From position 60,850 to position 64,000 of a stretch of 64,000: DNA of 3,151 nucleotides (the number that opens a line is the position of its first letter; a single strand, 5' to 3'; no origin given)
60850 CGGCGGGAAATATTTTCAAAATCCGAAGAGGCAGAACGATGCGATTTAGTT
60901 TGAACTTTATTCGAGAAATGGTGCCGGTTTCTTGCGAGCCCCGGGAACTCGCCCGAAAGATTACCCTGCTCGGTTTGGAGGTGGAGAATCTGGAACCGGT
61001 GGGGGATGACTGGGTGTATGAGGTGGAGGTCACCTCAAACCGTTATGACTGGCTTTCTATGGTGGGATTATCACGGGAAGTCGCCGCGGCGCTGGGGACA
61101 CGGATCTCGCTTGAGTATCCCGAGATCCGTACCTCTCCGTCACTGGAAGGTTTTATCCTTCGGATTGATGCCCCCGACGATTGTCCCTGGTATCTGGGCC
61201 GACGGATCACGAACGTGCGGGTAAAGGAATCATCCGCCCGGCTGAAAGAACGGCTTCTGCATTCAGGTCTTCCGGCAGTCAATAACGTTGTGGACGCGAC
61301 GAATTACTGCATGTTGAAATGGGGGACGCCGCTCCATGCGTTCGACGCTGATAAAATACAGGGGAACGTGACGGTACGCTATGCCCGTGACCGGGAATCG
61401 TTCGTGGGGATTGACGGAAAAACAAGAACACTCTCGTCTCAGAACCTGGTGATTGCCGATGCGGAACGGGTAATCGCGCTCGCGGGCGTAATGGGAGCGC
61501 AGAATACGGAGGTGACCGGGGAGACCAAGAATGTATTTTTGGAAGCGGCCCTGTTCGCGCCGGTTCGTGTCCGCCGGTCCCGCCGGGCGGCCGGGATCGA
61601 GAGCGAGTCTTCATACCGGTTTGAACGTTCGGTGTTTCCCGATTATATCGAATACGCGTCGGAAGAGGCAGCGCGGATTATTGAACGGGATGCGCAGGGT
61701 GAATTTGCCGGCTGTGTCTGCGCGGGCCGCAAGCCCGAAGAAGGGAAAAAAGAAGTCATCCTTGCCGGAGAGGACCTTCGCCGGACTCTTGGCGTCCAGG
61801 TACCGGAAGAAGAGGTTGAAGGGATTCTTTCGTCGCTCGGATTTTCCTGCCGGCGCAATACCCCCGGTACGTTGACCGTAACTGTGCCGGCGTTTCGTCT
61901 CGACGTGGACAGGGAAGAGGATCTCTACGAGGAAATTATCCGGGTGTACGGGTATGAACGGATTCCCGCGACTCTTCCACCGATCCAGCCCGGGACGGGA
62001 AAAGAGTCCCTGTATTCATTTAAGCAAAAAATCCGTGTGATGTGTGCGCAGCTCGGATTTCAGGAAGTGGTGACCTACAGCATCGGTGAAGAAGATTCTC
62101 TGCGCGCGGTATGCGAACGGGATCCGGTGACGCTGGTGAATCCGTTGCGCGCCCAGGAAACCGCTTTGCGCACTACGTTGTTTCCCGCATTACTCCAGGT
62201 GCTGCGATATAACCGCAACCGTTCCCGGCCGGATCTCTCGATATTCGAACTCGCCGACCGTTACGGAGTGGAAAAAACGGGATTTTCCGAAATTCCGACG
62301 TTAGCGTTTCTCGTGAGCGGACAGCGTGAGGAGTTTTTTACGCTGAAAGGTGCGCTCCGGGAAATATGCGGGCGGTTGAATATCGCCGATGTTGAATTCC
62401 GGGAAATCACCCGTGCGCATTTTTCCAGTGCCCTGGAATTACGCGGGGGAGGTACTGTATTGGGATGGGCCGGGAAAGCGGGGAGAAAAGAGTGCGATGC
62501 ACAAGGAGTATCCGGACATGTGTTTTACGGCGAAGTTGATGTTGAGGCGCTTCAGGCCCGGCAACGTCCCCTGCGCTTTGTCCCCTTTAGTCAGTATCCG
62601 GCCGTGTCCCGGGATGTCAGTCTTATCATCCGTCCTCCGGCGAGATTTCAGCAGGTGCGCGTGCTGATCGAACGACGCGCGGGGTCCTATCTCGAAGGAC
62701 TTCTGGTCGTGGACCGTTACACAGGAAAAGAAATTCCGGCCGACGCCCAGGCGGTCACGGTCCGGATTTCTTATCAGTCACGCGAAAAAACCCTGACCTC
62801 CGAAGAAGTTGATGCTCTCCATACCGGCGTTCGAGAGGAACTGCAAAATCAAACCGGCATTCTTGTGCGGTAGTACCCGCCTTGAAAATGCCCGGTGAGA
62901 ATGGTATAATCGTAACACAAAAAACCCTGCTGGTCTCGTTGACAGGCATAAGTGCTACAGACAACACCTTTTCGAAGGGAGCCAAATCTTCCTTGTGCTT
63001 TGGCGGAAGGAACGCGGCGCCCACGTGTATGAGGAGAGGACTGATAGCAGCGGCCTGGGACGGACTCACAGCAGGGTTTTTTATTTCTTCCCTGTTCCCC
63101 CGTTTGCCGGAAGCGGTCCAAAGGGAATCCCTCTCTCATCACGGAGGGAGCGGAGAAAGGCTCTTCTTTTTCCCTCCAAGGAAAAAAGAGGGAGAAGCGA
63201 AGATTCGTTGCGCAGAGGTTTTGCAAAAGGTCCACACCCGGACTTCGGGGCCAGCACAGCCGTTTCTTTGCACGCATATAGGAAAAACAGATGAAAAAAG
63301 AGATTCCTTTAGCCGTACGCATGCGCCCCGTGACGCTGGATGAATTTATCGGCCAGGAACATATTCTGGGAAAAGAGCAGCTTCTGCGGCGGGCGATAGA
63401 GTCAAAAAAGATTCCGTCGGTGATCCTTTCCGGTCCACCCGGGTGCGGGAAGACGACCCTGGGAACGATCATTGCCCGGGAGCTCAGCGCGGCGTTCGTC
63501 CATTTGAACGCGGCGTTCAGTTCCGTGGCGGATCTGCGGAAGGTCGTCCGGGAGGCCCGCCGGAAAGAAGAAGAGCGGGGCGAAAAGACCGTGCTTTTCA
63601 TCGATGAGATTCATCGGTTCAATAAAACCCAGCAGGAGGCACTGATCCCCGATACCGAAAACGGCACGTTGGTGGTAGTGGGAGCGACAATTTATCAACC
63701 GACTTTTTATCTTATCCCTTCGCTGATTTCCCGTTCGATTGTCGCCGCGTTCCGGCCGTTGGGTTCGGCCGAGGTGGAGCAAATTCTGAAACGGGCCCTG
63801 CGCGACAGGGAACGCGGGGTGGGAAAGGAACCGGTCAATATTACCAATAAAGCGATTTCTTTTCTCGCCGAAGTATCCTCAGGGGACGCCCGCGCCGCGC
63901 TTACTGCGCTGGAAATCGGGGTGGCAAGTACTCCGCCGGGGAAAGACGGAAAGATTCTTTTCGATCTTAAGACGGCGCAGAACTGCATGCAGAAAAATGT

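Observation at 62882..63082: Consensus promoter driving a ~165-nt non-coding transcript whose ends form an 8-bp helix directly abutting a U6 tract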

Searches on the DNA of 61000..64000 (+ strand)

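Call 3: search_rna_families(source=window, start=61000, end=64000, threshold=evalue, max_evalue=10, show_alignments=5)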
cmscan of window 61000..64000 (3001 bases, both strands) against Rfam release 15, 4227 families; matches with E-value up to 10: 3.
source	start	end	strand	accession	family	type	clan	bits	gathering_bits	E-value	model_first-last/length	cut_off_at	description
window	62921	63081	+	RF00013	6S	Gene;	-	38.5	46.4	1.3e-05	1-187/187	no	6S / SsrS RNA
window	61686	61834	+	RF02204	WT1-AS_2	Gene; lncRNA;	-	16.8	45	3.6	1-137/137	no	WT1 antisense RNA conserved region 2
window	63090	63192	-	RF00191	SNORA57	Gene; snRNA; snoRNA; HACA-box;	-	16.1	40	1.3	1-149/149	no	Small nucleolar RNA SNORA57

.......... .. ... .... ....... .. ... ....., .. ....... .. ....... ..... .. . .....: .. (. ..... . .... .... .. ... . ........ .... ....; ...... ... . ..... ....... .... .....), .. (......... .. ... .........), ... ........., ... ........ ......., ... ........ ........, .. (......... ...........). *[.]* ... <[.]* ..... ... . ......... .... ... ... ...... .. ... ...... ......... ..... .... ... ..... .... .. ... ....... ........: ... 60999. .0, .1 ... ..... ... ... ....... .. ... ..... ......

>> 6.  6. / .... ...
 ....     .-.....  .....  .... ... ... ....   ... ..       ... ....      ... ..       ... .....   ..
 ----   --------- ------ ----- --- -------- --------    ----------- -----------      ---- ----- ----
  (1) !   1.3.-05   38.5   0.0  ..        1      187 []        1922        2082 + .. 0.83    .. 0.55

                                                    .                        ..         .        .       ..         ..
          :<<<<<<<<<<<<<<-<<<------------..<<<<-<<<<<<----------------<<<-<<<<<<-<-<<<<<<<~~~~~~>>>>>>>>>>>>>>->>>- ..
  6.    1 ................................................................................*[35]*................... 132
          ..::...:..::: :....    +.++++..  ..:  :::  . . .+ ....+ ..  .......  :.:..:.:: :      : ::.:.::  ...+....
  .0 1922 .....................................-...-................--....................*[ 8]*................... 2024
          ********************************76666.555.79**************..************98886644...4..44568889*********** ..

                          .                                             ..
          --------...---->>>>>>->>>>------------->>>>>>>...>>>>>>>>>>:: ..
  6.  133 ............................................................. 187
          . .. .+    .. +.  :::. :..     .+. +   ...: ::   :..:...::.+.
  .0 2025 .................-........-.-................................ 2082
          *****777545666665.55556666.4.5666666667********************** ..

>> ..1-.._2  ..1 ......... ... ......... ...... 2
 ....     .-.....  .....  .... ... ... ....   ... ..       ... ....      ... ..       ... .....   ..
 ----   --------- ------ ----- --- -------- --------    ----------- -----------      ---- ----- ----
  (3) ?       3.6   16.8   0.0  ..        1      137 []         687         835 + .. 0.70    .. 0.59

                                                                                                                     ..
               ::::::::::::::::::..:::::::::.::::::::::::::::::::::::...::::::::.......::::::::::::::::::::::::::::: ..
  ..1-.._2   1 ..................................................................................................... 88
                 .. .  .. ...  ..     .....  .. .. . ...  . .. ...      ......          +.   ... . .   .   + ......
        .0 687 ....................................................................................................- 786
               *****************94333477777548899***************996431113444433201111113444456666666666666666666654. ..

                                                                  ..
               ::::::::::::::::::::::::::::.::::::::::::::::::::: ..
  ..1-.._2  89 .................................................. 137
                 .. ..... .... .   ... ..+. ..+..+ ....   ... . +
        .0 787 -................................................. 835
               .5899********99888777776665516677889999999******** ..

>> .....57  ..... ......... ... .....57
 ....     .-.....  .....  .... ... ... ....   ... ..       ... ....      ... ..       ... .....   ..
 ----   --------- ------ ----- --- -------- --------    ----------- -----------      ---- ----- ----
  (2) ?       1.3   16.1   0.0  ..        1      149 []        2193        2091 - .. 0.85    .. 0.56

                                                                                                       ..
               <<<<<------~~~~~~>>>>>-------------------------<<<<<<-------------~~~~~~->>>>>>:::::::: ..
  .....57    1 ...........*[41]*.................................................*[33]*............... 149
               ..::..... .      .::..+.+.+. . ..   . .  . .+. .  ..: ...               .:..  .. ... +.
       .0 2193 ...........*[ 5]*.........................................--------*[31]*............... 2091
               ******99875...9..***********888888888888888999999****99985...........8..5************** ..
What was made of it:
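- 62917..63082 (+): 6S RNA (ssrS) gene, about 166 nt. The predicted transcription start is A62917, 7 nt after the -10. The end lies in the U-tract. Rfam RF00013 matches 62921-63081 on the + strand at 38.5 bits, E = 1.3e-5, model positions 1-187 (call 3).
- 63023..63038 (+): Central bubble, 3' strand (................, 16 nt). It begins with the conserved CCCAC motif shared with the Rfam 6S consensus. The Rfam alignment places CCCAC on the model's CCCAC (call 3).
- Closest known: 6S RNA / SsrS. Same: Closing stem, internal stem, large central bubble and apical stem, in the same order and register as the Rfam consensus (call 3).
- Closest known: Ms1 RNA. Different: No Rfam family other than 6S matches here (call 3).
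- Checked: No SRP model matches (call 3).
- It aligns end to end (model 1-187) at 38.5 bits, E = 1.3e-5 (call 3). The Rfam alignment places the closing, internal, bubble-flanking and apical helices in the same register (call 3). The match to RF00013 covers the full model, with helices in the same register and shared sequence motifs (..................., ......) (call 3).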

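Call 21: build_rna_model(alignment_id=A2, structure=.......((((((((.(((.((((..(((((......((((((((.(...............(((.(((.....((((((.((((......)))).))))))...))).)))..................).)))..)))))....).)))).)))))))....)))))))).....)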
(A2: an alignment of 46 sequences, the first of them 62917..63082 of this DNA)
Model R1 built from alignment A2 (46 sequences, 177 columns); structure: as given.
model positions 166; base pairs 45; branch points 0; effective number of sequences 2.68; information 0.59 bits per position. Calibrated on 0.2 Mb of random sequence (short: E-values are rough).
structure used (alignment columns):
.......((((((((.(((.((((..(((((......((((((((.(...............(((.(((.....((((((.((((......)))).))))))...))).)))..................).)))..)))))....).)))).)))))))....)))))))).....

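Call 23: search_with_rna_model(model_id=R1, sources=[window, L001, L002, L003, L004, L005, L006, L007, L008, L009, L010, L011, L012, L013, L014, L015, L016, L017, L018, L019, L020, L021, L022, L023, L024, L025, L026, L027, L028, L029, L030, L031, L032, L033, L034, L035, L036, L037, L038, L039, L040, L041, L042, L043, L044, L045, L046, L047, L048, L049, L050, L051, L052, L053, L054, L055, L056, L057, L058, L059, L060, L061, L062, L063, L064, L065, L066, L067, L068, L069, L070, L071], max_evalue=1, make_alignment=true)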
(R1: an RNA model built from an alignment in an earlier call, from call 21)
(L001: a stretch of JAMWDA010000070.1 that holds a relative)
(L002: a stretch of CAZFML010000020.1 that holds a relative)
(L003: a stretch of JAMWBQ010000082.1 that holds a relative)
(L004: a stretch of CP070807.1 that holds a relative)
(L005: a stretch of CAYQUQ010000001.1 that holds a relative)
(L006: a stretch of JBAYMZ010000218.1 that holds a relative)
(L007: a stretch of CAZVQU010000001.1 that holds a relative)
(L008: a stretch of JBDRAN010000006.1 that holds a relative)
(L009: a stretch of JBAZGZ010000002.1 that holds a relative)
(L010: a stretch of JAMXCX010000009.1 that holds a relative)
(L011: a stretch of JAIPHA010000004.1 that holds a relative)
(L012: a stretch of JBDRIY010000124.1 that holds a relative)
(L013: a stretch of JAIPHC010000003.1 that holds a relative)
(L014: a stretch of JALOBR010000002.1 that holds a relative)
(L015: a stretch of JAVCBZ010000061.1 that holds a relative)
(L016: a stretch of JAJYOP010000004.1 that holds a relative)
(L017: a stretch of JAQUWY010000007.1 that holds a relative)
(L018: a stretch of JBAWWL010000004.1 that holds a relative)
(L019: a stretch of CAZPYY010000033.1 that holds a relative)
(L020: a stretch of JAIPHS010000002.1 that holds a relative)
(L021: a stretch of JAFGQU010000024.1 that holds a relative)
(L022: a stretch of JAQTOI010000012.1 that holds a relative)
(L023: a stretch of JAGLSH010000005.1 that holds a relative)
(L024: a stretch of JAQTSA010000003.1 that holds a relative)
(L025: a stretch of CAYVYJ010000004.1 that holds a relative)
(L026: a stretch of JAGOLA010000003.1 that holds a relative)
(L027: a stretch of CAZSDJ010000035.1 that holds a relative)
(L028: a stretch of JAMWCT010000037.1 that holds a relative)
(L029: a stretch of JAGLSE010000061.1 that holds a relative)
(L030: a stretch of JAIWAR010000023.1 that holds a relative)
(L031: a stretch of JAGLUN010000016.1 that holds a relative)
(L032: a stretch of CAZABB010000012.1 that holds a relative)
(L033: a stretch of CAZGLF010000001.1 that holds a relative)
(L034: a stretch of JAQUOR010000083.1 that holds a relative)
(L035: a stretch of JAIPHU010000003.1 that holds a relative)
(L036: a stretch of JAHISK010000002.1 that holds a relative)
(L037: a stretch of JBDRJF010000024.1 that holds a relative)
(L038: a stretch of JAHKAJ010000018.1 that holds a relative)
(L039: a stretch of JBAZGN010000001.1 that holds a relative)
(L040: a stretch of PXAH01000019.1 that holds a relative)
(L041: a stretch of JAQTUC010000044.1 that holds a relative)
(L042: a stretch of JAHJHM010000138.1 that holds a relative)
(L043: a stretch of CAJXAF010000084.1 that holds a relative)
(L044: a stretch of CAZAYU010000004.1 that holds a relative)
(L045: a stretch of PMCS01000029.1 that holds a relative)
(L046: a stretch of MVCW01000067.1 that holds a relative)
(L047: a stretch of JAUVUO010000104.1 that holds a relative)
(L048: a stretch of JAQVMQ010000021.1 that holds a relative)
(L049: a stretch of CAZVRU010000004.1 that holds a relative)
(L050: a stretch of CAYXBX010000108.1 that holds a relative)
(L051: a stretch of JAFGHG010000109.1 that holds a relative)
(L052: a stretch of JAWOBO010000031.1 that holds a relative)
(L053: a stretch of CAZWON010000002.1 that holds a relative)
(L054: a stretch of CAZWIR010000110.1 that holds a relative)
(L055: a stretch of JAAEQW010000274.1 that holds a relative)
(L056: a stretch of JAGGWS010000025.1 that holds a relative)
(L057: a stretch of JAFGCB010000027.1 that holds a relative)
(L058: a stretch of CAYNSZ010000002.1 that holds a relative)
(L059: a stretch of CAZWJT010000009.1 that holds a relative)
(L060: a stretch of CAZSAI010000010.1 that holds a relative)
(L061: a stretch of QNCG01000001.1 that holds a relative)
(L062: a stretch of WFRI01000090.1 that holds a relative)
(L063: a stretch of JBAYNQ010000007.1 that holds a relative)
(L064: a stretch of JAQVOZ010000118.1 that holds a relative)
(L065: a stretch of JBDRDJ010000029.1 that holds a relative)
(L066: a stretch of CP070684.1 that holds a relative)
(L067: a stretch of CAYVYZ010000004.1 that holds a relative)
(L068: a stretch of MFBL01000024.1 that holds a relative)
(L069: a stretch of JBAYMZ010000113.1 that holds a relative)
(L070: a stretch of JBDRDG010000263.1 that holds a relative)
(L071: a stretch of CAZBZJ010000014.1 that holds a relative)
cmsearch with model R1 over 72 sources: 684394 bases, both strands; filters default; matches with E-value up to 1: 75.
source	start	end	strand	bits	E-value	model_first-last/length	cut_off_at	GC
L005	6046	6211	+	165.5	4.8e-36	1-166/166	no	0.55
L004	6147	6312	+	164.9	6.7e-36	1-166/166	no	0.55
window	62917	63082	+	163.9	1.2e-35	1-166/166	no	0.54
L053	6029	6193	+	163.9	1.2e-35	1-166/166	no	0.53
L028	6037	6204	+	163.8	1.2e-35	1-166/166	no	0.46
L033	6050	6215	+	163.3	1.6e-35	1-166/166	no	0.51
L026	6083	6247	+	161.8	3.5e-35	1-166/166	no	0.56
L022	6091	6255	+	159.7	1.1e-34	1-166/166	no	0.53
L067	6032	6197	+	158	2.7e-34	1-166/166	no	0.54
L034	2667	2831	+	157.6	3.4e-34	1-166/166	no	0.55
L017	6086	6251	+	156.3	6.8e-34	1-166/166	no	0.49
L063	2865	3030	+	156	8.1e-34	1-166/166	no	0.46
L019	6212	6376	+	154.4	1.8e-33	1-166/166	no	0.52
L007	6093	6258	+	154.4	1.8e-33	1-166/166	no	0.48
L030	4278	4441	+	153.8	2.6e-33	1-166/166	no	0.49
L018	6080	6246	+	153.3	3.4e-33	1-166/166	no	0.53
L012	6345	6510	+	152.9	4.2e-33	1-166/166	no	0.49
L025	6095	6258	+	150.1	1.8e-32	1-166/166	no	0.48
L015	6081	6243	+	149.5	2.6e-32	1-166/166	no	0.47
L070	6029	6193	+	148.5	4.4e-32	1-166/166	no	0.53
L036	6085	6247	+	148.5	4.4e-32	1-166/166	no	0.45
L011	6054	6214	+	148.3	4.9e-32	1-166/166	no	0.48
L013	6054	6214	+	148.2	5.2e-32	1-166/166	no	0.48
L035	6066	6227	+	147.8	6.3e-32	1-166/166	no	0.44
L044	6045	6209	+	147.8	6.5e-32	1-166/166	no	0.42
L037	6074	6237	+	145.4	2.4e-31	1-166/166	no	0.46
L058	6080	6243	+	144.7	3.4e-31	1-166/166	no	0.55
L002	2676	2843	+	144.2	4.4e-31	1-166/166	no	0.48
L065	6242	6406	+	142.8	9.6e-31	1-166/166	no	0.49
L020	6068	6229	+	142.2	1.3e-30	1-166/166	no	0.44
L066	6074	6237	+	140.6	3e-30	1-166/166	no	0.55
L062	6124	6288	+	139.3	6.1e-30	1-166/166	no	0.47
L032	7346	7510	+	139.1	6.8e-30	1-166/166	no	0.55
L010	6115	6280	+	138.6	9.2e-30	1-166/166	no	0.47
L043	2354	2519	+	138.5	9.2e-30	1-166/166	no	0.48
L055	6083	6248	+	138.4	1e-29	1-166/166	no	0.44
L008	6211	6373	+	138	1.2e-29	1-166/166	no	0.5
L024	4778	4943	+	137.4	1.7e-29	1-166/166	no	0.51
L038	6050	6217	+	137.3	1.8e-29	1-166/166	no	0.46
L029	6201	6365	+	136.7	2.5e-29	1-166/166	no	0.42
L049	6034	6201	+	134.4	8.7e-29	1-166/166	no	0.51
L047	3361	3526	+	132.4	2.4e-28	1-166/166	no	0.43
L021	8695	8860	+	131.5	4.1e-28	1-166/166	no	0.53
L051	6126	6292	+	130.8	5.8e-28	1-166/166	no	0.4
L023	6087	6249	+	130.7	6.2e-28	1-166/166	no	0.48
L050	2573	2724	+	129.6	1.1e-27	1-152/166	3'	0.55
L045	6833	6993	+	97.4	3.5e-20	1-166/166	no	0.48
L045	6326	6458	+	86.8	1e-17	1-166/166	no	0.49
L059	6041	6196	+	75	5.6e-15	1-166/166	no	0.54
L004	6149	6314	-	35.4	9.4e-06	1-166/166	no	0.55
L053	6031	6195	-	32.8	3.7e-05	1-166/166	no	0.53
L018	6082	6248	-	29.4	0.00024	1-166/166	no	0.52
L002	2678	2845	-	28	0.00048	1-166/166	no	0.48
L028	6039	6206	-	27.8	0.00055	1-166/166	no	0.46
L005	6048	6213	-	27.8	0.00056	1-166/166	no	0.55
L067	6034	6199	-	26.8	0.00092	1-166/166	no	0.54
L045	6835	6995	-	26.7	0.001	1-166/166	no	0.48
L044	6047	6211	-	25.9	0.0015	1-166/166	no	0.42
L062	6126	6290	-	25.1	0.0023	1-166/166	no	0.47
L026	6085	6249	-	24.5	0.0032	1-166/166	no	0.56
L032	7348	7512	-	21.4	0.017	1-166/166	no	0.55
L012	6347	6512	-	21.3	0.018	1-166/166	no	0.49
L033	6052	6217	-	20.9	0.022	1-166/166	no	0.51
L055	6085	6250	-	20.6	0.026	1-166/166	no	0.45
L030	4280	4443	-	20.6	0.027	1-166/166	no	0.49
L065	6244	6408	-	18.3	0.088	1-166/166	no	0.49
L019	6214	6378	-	18.3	0.089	1-166/166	no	0.52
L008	6213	6375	-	17.7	0.12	1-166/166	no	0.5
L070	6031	6195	-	17.4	0.15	1-166/166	no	0.53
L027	6050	6187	+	17.2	0.16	1-166/166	no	0.38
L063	2867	3032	-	17.2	0.16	1-166/166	no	0.46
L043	2356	2521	-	16.9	0.19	1-166/166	no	0.48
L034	2669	2833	-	16.5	0.23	1-166/166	no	0.54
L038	6052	6219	-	15.4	0.42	1-166/166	no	0.46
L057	8413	8450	+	14.9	0.55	1-166/166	no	0.34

Alignment A3: 75 matches aligned to the model, 250 columns, each read 5' to 3' on its own strand. Consensus structure (alignment columns), stored with it:
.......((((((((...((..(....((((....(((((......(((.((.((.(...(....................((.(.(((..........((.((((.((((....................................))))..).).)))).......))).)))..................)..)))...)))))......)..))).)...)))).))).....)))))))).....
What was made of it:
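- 62917..63082 (+): The clade model R1 scores 163.9 bits on the + strand, against at most 35 bits for reverse-strand echoes in relatives (call 23).
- Tried and rejected: The clade model finds none in the 64-kb window (call 23).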
